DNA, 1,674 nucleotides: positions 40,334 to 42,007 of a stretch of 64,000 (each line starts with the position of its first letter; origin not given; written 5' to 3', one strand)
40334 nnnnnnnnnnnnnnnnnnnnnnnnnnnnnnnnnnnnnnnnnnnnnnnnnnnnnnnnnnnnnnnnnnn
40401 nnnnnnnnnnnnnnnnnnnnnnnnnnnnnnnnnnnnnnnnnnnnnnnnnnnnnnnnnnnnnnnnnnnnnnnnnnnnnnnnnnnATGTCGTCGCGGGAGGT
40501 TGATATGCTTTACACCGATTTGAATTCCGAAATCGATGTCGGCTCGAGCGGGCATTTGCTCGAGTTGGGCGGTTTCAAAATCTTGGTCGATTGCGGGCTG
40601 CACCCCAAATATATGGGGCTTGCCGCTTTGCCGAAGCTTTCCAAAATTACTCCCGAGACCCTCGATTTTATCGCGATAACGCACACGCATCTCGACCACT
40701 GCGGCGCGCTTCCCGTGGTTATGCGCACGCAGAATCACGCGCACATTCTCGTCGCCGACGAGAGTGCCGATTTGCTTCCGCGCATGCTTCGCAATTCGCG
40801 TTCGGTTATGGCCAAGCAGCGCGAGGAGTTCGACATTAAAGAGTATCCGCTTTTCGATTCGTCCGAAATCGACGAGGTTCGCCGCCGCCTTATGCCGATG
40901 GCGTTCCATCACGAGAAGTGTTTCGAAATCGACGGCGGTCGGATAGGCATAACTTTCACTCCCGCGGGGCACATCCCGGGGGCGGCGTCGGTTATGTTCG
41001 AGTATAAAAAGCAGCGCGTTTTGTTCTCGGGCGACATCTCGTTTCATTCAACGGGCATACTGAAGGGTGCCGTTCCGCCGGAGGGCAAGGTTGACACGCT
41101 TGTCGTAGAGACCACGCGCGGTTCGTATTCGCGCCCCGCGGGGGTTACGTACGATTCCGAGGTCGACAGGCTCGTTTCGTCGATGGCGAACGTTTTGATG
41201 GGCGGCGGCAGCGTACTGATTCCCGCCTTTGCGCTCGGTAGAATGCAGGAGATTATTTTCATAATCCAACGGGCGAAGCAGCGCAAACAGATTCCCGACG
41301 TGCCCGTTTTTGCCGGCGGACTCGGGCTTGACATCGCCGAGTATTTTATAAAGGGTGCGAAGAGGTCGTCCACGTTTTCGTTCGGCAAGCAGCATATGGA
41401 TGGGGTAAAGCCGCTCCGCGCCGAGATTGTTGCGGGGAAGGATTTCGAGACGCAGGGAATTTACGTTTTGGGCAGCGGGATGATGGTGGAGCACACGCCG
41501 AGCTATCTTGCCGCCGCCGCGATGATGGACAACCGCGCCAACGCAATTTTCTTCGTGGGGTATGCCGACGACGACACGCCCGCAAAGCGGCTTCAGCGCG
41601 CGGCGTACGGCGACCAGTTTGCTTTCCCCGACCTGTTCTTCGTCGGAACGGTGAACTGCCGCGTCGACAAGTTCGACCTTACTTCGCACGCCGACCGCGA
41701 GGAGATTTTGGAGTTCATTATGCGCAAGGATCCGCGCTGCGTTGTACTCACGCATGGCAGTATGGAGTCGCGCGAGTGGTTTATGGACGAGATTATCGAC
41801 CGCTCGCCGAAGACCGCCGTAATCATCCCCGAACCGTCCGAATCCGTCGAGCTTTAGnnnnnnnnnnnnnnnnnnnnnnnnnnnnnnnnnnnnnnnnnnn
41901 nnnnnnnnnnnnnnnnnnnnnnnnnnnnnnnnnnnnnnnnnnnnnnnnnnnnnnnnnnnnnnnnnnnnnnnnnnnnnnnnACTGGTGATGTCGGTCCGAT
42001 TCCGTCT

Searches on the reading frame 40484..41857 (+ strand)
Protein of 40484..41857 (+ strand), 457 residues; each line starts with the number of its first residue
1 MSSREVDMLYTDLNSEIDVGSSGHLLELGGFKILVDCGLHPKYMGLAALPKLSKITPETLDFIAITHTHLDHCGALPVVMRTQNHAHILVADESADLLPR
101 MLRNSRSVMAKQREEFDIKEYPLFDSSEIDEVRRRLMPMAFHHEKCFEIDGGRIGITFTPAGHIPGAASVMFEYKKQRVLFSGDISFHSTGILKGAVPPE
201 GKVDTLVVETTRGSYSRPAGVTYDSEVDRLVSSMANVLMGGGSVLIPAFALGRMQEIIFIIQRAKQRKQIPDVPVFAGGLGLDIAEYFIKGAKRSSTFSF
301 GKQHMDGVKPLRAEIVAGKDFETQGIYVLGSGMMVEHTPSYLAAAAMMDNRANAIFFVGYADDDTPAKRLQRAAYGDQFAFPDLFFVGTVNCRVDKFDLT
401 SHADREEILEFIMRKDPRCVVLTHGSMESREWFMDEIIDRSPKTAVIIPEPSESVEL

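Call 108: search_protein_families(library=pfam, proteins=[window:40484-41857:+], max_evalue=0.001)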
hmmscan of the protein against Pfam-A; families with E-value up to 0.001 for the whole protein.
window:40484-41857:+ (457 aa): 6 families
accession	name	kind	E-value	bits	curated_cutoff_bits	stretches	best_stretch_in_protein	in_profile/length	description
PF00753.33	Lactamase_B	-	5.6e-20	72.6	22.7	1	24-191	9-156/196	Metallo-beta-lactamase superfamily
PF12706.13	Lactamase_B_2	-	2.4e-10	40.8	27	1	33-192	3-150/200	Beta-lactamase superfamily domain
PF16661.11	Lactamase_B_6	-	8.6e-09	35.5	27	1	25-196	1-173/193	Metallo-beta-lactamase superfamily domain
PF07521.17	RMMBL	-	2.6e-08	34.2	21.6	1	390-442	4-57/63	Zn-dependent metallo-hydrolase RNA specificity domain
PF10996.14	Beta-Casp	-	4.8e-07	30.8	27.7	1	254-370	1-120/120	Beta-Casp domain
PF19583.5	ODP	-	2.7e-05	24.6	27.2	1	25-185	7-136/194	ODP family beta lactamase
